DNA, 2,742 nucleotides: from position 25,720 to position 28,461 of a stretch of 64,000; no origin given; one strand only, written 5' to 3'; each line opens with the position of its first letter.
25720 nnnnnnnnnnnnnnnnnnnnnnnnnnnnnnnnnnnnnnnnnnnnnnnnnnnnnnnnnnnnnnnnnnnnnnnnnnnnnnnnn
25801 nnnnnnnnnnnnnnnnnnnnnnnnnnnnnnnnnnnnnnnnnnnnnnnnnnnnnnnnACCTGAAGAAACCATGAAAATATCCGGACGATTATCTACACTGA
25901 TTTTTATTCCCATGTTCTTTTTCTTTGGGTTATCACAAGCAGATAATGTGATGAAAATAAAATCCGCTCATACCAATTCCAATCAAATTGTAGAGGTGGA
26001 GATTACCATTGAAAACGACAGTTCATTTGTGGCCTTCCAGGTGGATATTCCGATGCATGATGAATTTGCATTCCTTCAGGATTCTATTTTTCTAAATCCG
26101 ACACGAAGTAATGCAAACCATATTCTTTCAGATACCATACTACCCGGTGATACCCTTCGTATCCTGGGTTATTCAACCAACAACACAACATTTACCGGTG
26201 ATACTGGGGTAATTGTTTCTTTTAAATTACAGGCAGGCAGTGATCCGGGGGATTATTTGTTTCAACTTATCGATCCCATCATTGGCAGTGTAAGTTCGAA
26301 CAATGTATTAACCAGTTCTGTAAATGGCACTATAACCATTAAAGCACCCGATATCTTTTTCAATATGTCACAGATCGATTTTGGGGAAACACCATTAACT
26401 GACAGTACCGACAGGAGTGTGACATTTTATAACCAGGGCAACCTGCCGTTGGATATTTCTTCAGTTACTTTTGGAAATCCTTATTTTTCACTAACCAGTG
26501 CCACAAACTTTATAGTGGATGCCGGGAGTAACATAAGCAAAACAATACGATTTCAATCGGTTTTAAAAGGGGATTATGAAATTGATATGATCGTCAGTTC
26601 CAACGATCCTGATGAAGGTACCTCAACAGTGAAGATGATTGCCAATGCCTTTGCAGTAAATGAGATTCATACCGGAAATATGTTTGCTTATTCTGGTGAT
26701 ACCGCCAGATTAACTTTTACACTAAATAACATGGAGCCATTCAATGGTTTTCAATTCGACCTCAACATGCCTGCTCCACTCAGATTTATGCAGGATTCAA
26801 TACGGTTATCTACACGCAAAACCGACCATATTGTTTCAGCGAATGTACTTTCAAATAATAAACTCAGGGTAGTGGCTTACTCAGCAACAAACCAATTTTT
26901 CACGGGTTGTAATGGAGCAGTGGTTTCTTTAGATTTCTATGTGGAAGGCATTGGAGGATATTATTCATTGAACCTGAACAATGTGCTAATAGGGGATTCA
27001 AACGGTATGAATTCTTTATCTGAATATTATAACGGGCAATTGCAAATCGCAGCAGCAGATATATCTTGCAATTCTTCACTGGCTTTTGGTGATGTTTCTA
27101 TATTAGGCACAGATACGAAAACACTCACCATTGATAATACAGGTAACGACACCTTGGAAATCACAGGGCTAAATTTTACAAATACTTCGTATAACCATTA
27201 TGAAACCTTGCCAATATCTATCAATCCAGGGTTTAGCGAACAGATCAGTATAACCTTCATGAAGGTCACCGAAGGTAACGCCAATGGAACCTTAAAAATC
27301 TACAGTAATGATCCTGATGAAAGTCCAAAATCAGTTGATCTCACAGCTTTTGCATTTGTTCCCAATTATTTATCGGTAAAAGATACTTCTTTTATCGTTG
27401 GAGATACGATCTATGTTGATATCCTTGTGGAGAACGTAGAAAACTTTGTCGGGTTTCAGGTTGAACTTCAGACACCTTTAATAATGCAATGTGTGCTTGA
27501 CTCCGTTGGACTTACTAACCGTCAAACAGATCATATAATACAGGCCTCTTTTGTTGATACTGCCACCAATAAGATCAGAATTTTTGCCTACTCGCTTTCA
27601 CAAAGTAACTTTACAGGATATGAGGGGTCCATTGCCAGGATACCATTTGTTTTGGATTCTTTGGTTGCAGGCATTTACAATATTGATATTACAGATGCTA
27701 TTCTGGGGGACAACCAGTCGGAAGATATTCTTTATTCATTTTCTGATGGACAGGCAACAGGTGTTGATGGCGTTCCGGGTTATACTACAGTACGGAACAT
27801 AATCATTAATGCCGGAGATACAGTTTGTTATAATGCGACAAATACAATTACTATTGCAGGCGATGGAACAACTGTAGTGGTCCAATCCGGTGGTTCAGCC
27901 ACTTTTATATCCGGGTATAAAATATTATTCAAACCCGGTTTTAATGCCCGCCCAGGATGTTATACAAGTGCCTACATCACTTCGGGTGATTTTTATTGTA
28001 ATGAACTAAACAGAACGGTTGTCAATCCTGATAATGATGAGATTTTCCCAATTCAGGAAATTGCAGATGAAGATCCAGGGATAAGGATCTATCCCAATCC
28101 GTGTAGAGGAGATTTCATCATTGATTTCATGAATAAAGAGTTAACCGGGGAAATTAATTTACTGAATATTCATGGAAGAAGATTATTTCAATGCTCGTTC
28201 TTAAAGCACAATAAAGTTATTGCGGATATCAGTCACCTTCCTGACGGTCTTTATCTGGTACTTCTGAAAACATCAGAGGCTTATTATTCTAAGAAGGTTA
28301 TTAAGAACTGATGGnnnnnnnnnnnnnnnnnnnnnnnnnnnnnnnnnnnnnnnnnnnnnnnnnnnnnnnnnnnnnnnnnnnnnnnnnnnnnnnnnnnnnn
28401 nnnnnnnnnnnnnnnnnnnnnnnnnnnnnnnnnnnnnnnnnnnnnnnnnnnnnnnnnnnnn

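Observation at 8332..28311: Cohesin-dockerin protease assembly: four dockerin-bearing S8 subtilases plus two cohesin-module proteins, all T9SS cargo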

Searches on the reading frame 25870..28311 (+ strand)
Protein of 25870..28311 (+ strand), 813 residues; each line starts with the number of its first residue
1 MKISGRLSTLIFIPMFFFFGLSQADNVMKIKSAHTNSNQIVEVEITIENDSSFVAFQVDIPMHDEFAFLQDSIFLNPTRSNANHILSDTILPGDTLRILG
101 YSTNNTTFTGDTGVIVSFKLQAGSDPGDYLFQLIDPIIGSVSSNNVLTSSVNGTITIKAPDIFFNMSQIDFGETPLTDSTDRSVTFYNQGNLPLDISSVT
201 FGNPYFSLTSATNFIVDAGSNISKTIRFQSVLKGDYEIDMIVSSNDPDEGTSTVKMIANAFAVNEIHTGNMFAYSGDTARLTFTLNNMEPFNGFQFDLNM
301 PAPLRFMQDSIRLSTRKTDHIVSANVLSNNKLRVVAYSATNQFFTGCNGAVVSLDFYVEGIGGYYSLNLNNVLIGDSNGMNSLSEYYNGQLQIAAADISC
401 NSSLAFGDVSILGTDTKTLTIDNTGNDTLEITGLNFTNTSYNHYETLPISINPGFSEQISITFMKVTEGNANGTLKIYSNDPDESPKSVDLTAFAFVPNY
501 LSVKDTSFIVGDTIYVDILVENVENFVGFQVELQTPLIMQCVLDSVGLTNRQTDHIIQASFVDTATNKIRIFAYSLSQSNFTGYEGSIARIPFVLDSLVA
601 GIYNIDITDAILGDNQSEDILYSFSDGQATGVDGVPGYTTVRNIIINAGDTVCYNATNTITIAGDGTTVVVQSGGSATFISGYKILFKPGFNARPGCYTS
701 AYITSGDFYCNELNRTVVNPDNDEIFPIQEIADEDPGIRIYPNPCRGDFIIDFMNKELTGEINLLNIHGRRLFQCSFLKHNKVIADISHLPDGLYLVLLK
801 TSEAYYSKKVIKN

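Call 3: search_protein_families(library=pfam, proteins=[window:25870-28311:+], max_evalue=0.1)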
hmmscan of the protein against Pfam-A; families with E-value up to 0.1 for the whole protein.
window:25870-28311:+ (813 aa): 8 families
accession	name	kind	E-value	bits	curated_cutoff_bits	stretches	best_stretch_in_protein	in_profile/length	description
PF22544.2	HYDIN_VesB_CFA65-like_Ig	-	4.7e-15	56.1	25.5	2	161-255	2-98/100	HYDIN/CFA65/VesB-like, Ig-like domain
PF15780.11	ASH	-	2.5e-12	47.3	27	2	396-481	6-92/98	Abnormal spindle-like microcephaly-assoc'd, ASPM-SPD-2-Hydin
PF18962.6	Por_Secre_tail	-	2.9e-10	40.7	27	1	740-811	1-74/75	Secretion system C-terminal sorting domain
PF12371.14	TMEM131_like_N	-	8.3e-10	39.2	28.8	2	403-478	7-83/84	Transmembrane protein 131-like N-terminal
PF22073.2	Cep192_D4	-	2.7e-08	34.4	35.5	1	401-491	7-107/112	Cep192 domain 4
PF07610.17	DUF1573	-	1.3e-07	31.9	26.1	1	403-491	7-94/98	Protein of unknown function (DUF1573)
PF24798.1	Ig-CFAP74_4th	-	0.0089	16.6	28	0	164-238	1-75/95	CFAP74 forth Ig-like domain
PF22067.2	Cep192_D3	-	0.075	13.6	27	0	166-230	6-69/99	Cep192 domain 3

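Call 4: search_protein_families(library=ncbifam, proteins=[window:25870-28311:+], max_evalue=0.1)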
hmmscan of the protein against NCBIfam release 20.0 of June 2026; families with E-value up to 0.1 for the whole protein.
window:25870-28311:+ (813 aa): 4 families
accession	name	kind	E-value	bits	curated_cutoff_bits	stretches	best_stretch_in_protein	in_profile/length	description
NF012200.0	choice_anch_D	domain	7.6e-19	68.2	45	2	392-484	11-108/108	choice-of-anchor D domain-containing protein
TIGR04183.1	Por_Secre_tail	domain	5.1e-10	39.2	23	1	740-813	1-72/72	T9SS type A sorting domain-containing protein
NF038113.1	T9SSA_dep_M36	equivalog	2.7e-08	32.4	885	1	724-812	781-868/869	T9SS-dependent M36 family metallopeptidase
NF045639.1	GCX_COOH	domain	0.00013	21.7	26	1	668-704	10-46/49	3-coathanger stack domain-containing protein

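Call 26: predict_structure(protein=window:25870-28311:+)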
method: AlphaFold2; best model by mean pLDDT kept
length: 813 residues; sequences in the alignment: 1
mean_pLDDT: 32.6   pTM: 0.26
mean pLDDT of the five models: 32.6, 28.1, 26.1, 24.9, 24.0
residues with pLDDT >= 90: 0; 70-90: 0; 50-70: 1; < 50: 812
segments of 3 or more residues with pLDDT < 50: 1-95, 97-813
pLDDT, mean of each block of 10 residues (from residue 1): 24 26 30 30 34 35 34 32 33 38 32 31 33 29 26 31 32 34 35 35 32 36 36 35 39 37 25 28 37 41 31 33 36 37 26 26 25 24 23 28 30 33 37 34 33 37 35 36 34 32 32 35 37 36 31 32 37 35 31 29 26 32 32 31 34 29 35 34 33 30 28 29 34 39 33 35 32 35 39 38 37 37
secondary structure, 60 per line:
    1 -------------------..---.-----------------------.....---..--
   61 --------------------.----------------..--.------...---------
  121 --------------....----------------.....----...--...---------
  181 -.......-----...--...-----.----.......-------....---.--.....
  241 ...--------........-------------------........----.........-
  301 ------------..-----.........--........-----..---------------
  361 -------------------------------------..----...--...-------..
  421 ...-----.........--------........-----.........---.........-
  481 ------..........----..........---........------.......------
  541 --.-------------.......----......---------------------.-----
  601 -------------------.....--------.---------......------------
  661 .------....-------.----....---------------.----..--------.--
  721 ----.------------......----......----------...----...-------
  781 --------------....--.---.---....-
elements in order (helices of 4 or more, strands of 3 or more residues): E49-53 E109-111 H135-138 E155-159 E164-166 E169-171 E182-188 E194-196 E199-201 E212-218 E226-229 E236-243 E252-259 E279-286 E291-299 E320-328 E331-338 E404-406 E409-411 E419-423 E429-437 E446-453 E459-467 E471-479 E487-496 E501-510 E514-521 E528-534 E557-563 E568-573 E620-624 E643-648 E668-671 E684-687 E738-743 E748-753 E764-766 E771-773 E795-798 E809-812
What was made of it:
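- Tried and rejected: Single-sequence AlphaFold of ORF6. pLDDT was 32.6, so the model was useless (call 26).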

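Call 29: find_homologous_proteins(query=window:25870-28311:+, max_evalue=1e-10)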
Query window:25870-28311:+ (813 aa): 202 proteins with E <= 1e-10 among 8000 candidates; the best 120 are listed.
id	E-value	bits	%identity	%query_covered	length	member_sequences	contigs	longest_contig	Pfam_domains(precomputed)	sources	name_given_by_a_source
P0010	0.0e+0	1804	100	100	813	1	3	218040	PF22073.3,PF15780.12,PF07610.18,PF18962.8,PF12371.15,PF22544.3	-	-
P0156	0.0e+0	1363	74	100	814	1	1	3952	PF22073.3,PF15780.12,PF07610.18,PF18962.8,PF12371.15,PF22544.3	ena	-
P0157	0.0e+0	1106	61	97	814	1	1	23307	PF22073.3,PF15780.12,PF07610.18,PF18962.8,PF12371.15,PF22544.3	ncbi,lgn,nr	ncbi:MAG: choice-of-anchor D domain-containing protein [Bacteroidales bacterium]|nr:choice-of-anchor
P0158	0.0e+0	1036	59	98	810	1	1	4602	PF22073.3,PF15780.12,PF07610.18,PF00963.25,PF18962.8,PF12371.15,PF22544.3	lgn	-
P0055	4.8e-209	715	44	100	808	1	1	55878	PF22073.3,PF15780.12,PF07610.18,PF18962.8,PF12371.15,PF22544.3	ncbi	-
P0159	6.3e-186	638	50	76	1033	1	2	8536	PF22073.3,PF15780.12,PF07610.18,PF18962.8,PF22067.3,PF12371.15,PF22544.3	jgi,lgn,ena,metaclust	metaclust:\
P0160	1.7e-184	633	50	77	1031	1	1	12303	PF22073.3,PF15780.12,PF07610.18,PF18962.8,PF22067.3,PF12371.15,PF22544.3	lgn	-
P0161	2.1e-180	620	50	77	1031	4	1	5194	PF22073.3,PF15780.12,PF07610.18,PF18962.8,PF12371.15,PF22544.3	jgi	-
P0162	2.9e-180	619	41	99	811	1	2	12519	PF22073.3,PF15780.12,PF07610.18,PF00963.25,PF18962.8,PF22544.3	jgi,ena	-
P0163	5.8e-180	618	41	97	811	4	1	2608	PF22073.3,PF15780.12,PF07610.18,PF00963.25,PF18962.8,PF22544.3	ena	-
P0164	5.9e-179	615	40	97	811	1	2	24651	PF22073.3,PF15780.12,PF07610.18,PF18962.8,PF12371.15,PF22544.3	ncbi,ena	-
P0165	6.9e-179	615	49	76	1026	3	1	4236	PF22073.3,PF15780.12,PF07610.18,PF18962.8,PF12371.15,PF22544.3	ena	-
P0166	5.0e-178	612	49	77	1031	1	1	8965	PF22073.3,PF15780.12,PF07610.18,PF18962.8,PF12371.15,PF22544.3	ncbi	-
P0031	5.1e-177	609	50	76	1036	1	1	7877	PF22073.3,PF15780.12,PF07610.18,PF18962.8,PF12371.15,PF22544.3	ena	-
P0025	3.3e-176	606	47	76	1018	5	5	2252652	PF07610.18,PF00963.25,PF17802.8,PF13620.13,PF17210.10,PF22544.3,PF22073.3,PF15780.12,PF18962.8,PF22066.3,PF12371.15,PF22904.4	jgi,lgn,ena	-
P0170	7.8e-171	588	47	76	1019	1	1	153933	PF07610.18,PF00963.25,PF13620.13,PF17210.10,PF22544.3,PF22073.3,PF15780.12,PF00404.25,PF18962.8,PF22066.3,PF12371.15,PF22904.4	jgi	-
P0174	1.5e-167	577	48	74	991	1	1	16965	PF07610.18,PF00963.25,PF13620.13,PF17210.10,PF22544.3,PF22073.3,PF15780.12,PF00404.25,PF18962.8,PF22066.3,PF12371.15,PF22904.4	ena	-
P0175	3.5e-166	573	47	77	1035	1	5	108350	PF22073.3,PF15780.12,PF07610.18,PF00963.25,PF18962.8,PF12371.15,PF22544.3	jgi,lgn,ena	-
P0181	5.1e-160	552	47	75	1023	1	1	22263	PF22073.3,PF15780.12,PF07610.18,PF00404.25,PF00963.25,PF18962.8,PF12371.15,PF22544.3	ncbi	-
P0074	1.2e-159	551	37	98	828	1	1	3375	PF22073.3,PF15780.12,PF07610.18,PF00963.25,PF18962.8,PF12371.15,PF22544.3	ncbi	-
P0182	3.5e-159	550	45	77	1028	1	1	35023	PF22073.3,PF15780.12,PF07610.18,PF00404.25,PF00963.25,PF18962.8,PF22067.3,PF12371.15,PF22544.3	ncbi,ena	-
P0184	4.5e-158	546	36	97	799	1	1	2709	PF22073.3,PF15780.12,PF07610.18,PF00963.25,PF18962.8,PF12371.15,PF22544.3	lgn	-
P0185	1.5e-156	541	45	74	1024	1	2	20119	PF22073.3,PF15780.12,PF07610.18,PF00963.25,PF18962.8,PF12371.15,PF22544.3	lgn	-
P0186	1.4e-155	538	44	77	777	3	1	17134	PF22073.3,PF15780.12,PF07610.18,PF00963.25,PF12371.15,PF22544.3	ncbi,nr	ncbi:MAG: choice-of-anchor D domain-containing protein, partial [Bacteroidales bacterium]|nr:choice-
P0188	8.9e-155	535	37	97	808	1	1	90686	PF22073.3,PF15780.12,PF07610.18,PF00963.25,PF18962.8,PF22067.3,PF22544.3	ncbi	-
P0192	6.0e-151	522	43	75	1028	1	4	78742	PF22073.3,PF15780.12,PF07610.18,PF00963.25,PF12371.15,PF22544.3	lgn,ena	-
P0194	1.5e-150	521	45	76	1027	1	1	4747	PF22073.3,PF15780.12,PF07610.18,PF00404.25,PF00963.25,PF22067.3,PF12371.15,PF22544.3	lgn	-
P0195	1.5e-150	521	45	74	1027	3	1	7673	PF22073.3,PF15780.12,PF07610.18,PF00404.25,PF00963.25,PF18962.8,PF22067.3,PF12371.15,PF22544.3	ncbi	ncbi:MAG: choice-of-anchor D domain-containing protein [Bacteroidota bacterium]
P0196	1.7e-150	521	45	77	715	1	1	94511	PF22073.3,PF15780.12,PF00963.25,PF22544.3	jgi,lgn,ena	-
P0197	3.9e-150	520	44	77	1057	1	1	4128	PF22073.3,PF15780.12,PF07610.18,PF00963.25,PF18962.8,PF12371.15,PF22544.3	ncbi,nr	ncbi:MAG: choice-of-anchor D domain-containing protein [Candidatus Cloacimonetes bacterium]|nr:choic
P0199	8.8e-150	519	44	77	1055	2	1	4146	PF22073.3,PF15780.12,PF07610.18,PF00963.25,PF18962.8,PF13860.13,PF12371.15,PF22544.3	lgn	-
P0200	2.2e-149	517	44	76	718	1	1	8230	PF22073.3,PF15780.12,PF07610.18,PF00963.25,PF12371.15,PF22544.3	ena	-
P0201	8.0e-148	512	44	79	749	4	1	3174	PF22073.3,PF00963.25,PF22544.3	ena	-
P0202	2.9e-147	510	42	78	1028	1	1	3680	PF22073.3,PF15780.12,PF07610.18,PF00963.25,PF18962.8,PF12371.15,PF22544.3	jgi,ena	jgi:hypothetical protein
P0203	4.2e-147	510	43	76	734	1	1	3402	PF22073.3,PF15780.12,PF07610.18,PF00963.25,PF18962.8,PF12371.15,PF22544.3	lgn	-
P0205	1.8e-146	508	40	81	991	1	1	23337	PF22073.3,PF15780.12,PF07610.18,PF00404.25,PF00963.25,PF22067.3,PF12371.15,PF22544.3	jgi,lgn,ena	-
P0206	6.9e-146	506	41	78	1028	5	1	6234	PF22073.3,PF15780.12,PF07610.18,PF00404.25,PF00963.25,PF18962.8,PF12371.15,PF22544.3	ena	-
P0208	3.6e-145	503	43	75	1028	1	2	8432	PF22073.3,PF15780.12,PF07610.18,PF00404.25,PF00963.25,PF18962.8,PF12371.15,PF22544.3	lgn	-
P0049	2.2e-144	501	41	77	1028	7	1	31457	PF22073.3,PF15780.12,PF07610.18,PF00404.25,PF00963.25,PF18962.8,PF22067.3,PF12371.15,PF22544.3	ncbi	-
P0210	2.3e-140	487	41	77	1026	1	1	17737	PF22073.3,PF15780.12,PF07610.18,PF24798.3,PF00963.25,PF18962.8,PF12371.15,PF22544.3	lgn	-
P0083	2.3e-139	484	42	75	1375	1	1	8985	PF22073.3,PF15780.12,PF07610.18,PF00963.25,PF18962.8,PF22544.3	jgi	jgi:hypothetical protein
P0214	4.3e-137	477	41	75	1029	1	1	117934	PF15780.12,PF07610.18,PF00963.25,PF18962.8,PF12371.15,PF22544.3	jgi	-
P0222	1.2e-133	465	41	75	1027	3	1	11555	PF22073.3,PF15780.12,PF07610.18,PF00963.25,PF18962.8,PF24507.2,PF13860.13,PF12371.15,PF22544.3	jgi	jgi:Abnormal spindle-like microcephaly-assoc'd, ASPM-SPD-2-Hydin/Secretion system C-terminal sorting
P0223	2.1e-133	464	41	76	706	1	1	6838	PF22073.3,PF15780.12,PF07610.18,PF00963.25,PF18962.8,PF22544.3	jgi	-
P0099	2.9e-133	464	39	70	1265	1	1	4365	PF22073.3,PF15780.12,PF00963.25,PF18962.8,PF16403.12,PF22544.3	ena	-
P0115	5.7e-133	463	42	68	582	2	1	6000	PF22073.3,PF15780.12,PF07610.18,PF00963.25,PF22067.3,PF12371.15,PF22544.3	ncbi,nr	ncbi:MAG TPA: choice-of-anchor D domain-containing protein, partial [Bacteroidales bacterium]|nr:cho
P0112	4.3e-131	457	40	76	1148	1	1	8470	PF22073.3,PF15780.12,PF07610.18,PF00963.25,PF12371.15,PF22544.3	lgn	-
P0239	6.8e-128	446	40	76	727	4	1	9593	PF22073.3,PF15780.12,PF07610.18,PF00963.25,PF18962.8,PF22067.3,PF12371.15,PF22544.3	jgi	-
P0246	4.7e-125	437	38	77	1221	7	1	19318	PF22073.3,PF15780.12,PF07610.18,PF00963.25,PF18962.8,PF25788.3,PF12371.15,PF22544.3,PF19077.7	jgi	-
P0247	6.5e-125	436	40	75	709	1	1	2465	PF22073.3,PF15780.12,PF07610.18,PF00963.25,PF18962.8,PF12371.15,PF22544.3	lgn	-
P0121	7.2e-122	426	36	75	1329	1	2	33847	PF22073.3,PF15780.12,PF07610.18,PF00963.25,PF18962.8,PF12371.15,PF22544.3,PF00041.28,PF16656.12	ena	-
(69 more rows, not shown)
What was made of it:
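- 25870..28311 (+): Scaffoldin-like protein (813 aa). Domains in window nt: Coh1 25942-26352; Ig1 26353-26649; Coh2 26659-27063; Ig2 27064-27357; Coh3 27361-27774; small beta domain 27784-27978; disordered linker; CTD 28084-28308. 202 homologues, about one third with PF00963 on record (call 29).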

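Call 36: find_related_loci(query=A2, collection=genome_contigs, flank=10000)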
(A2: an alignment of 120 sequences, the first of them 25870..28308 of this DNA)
Query A2 (813 aa) in genome_contigs; peptide patterns used: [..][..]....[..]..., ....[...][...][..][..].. (x = any residue, [..] = any of these).
97 stretches matched a pattern; 78 encode a relative of the query (tblastn E <= 1e-3); 77 distinct loci.
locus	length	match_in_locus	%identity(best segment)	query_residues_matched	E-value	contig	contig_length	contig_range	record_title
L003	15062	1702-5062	39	6-812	0e+0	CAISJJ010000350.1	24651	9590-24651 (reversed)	MAG: uncultured Bacteroidales bacterium isolate Ja1_bin-1976 genome assembly, contig: bin-1976:350/547, whole genome sho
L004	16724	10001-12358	40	23-812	0e+0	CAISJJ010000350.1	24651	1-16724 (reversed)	MAG: uncultured Bacteroidales bacterium isolate Ja1_bin-1976 genome assembly, contig: bin-1976:350/547, whole genome sho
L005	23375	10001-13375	40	6-812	1e-176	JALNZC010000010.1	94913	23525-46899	MAG: Bacteroidales bacterium isolate SO_2017_GW1 bin 88 NODE_1482_length_94913_cov_1.556084_OW334_2017, whole genome sho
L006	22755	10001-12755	46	3-652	6e-171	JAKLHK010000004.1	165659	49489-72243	MAG: Bacteroidetes bacterium isolate RA.bin61 RA.bin61_4, whole genome shotgun sequence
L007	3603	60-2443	44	15-813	9e-179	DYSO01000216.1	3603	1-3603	MAG TPA_asm: Draconibacterium orientale isolate SulCav_PC08_3_10_45_10 SulCav_PC08-3_23633_length_3603_cov_5.746900, who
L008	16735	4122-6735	45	1-630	2e-167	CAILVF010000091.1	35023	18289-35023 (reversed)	MAG: uncultured Bacteroidales bacterium isolate D14_bin-1408 genome assembly, contig: bin-1408:91/93, whole genome shotg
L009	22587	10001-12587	46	24-626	2e-165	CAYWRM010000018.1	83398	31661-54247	MAG TPA_asm: uncultured Lentimicrobiaceae bacterium isolate binchicken_co51_190 genome assembly, contig: NODE_46_length_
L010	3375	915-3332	37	19-813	3e-174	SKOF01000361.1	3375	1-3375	MAG: Thioalkalivibrio sp. isolate CSSed162cmA_318 CSSed16-2cmA-165470, whole genome shotgun sequence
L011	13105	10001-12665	44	3-627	1e-161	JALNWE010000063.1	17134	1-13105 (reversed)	MAG: Bacteroidales bacterium isolate SO_2016_LW1 bin 3 scaffold03311_LW64-88_2016, whole genome shotgun sequence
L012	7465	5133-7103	43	2-668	3e-159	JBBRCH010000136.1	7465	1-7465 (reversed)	MAG: Bacteroidales bacterium isolate Co_metawrap_2392 Cmw_2392_k141_13712914_length_7465_cov_19.9896, whole genome shotg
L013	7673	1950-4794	45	7-627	9e-158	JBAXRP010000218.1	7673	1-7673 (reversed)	MAG: Bacteroidota bacterium isolate ELA586 MAG586_218, whole genome shotgun sequence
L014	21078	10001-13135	37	26-813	2e-159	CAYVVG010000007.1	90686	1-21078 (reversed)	MAG TPA_asm: uncultured Prolixibacteraceae bacterium isolate SRP220891_co1_52 genome assembly, contig: NODE_406_length_9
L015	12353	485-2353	44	7-628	7e-156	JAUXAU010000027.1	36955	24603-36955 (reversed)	MAG: Thermoplasmatota archaeon isolate CSMAG_2770 CSMAG_2770_k141_170983_length_36955_cov_39.0674, whole genome shotgun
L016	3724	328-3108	43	1-655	1e-161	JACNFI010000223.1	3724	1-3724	MAG: Candidatus Cloacimonadota bacterium isolate NIOZ-UU1 NIOZ-UU_NODE_34463_length_3724_cov_19.6735, whole genome shotg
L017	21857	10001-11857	43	11-630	7e-154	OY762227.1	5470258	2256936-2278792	MAG: Bacteroidales bacterium isolate cc17bfec-530c-4f6e-b71b-c66012ddb9bb genome assembly, chromosome: 1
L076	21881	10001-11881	28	11-635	6e-55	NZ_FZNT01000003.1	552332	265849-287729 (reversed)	Lutibacter agarilyticus strain DSM 29150, whole genome shotgun sequence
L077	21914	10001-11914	26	2-630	8e-53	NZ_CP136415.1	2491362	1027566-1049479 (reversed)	Polaribacter sp. HL-MS24 chromosome, complete genome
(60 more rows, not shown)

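Call 48: predict_structure(alignment_id=A2)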
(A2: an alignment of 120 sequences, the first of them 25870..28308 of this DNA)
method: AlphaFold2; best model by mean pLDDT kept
length: 813 residues; sequences in the alignment: 120
mean_pLDDT: 90.4   pTM: 0.58
mean pLDDT of the five models: 90.4, 86.8, 86.5, 86.4, 86.0
residues with pLDDT >= 90: 643; 70-90: 110; 50-70: 36; < 50: 24
segments of 3 or more residues with pLDDT < 50: 713-734
pLDDT, mean of each block of 10 residues (from residue 1): 75 69 77 95 95 95 95 94 94 94 94 96 96 96 92 97 95 94 97 97 95 96 97 95 96 97 96 96 96 97 96 96 96 96 95 97 97 92 95 97 97 96 97 98 96 97 96 97 96 97 91 90 96 95 95 97 95 96 96 83 95 95 96 63 82 74 76 83 75 82 64 39 28 62 90 93 93 95 96 95 92 90
secondary structure, 60 per line:
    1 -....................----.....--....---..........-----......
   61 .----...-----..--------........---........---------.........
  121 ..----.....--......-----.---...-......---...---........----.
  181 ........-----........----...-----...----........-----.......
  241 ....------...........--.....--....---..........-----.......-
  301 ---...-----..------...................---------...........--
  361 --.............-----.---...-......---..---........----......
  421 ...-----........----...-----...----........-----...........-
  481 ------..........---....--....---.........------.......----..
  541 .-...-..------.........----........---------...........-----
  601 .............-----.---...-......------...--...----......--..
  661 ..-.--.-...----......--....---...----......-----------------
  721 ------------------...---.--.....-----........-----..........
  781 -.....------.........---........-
elements in order (helices of 4 or more, strands of 3 or more residues): H2-21 E26-30 E33-36 E40-49 E55-61 E66-68 E84-91 E95-102 E112-122 E127-131 E134-139 E149-151 E153-158 E162-164 E168-175 E180-188 E194-201 E206-208 E214-216 E221-228 E234-244 E251-261 E264-268 E271-274 E278-287 E293-299 E304-306 E320-327 E331-338 E348-358 E363-375 E385-387 E389-394 E403-410 E415-423 E429-436 E441-443 E449-451 E456-463 E469-479 E487-496 E500-503 E506-509 E513-521 E528-534 E539-541 E555-563 E568-575 E585-595 E601-613 E623-625 E627-632 E639-641 E644-646 E651-656 E659-662 E669-671 E676-681 E684-687 E691-693 E698-703 E739-741 E748-752 E758-765 E771-780 E782-786 E793-801 E805-812
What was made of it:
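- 25870..28311 (+): AF2 model with a 120-sequence MSA, pLDDT 90.4 (call 48).
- On Cohesin (PF00963): The AF2 model (pLDDT 90.4) gives about nine strands per module (call 48).
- The AF2 model has pLDDT 90.4, with three roughly nine-stranded sandwiches (call 48).
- Tried and rejected: The run with a 120-sequence MSA succeeded (call 48).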
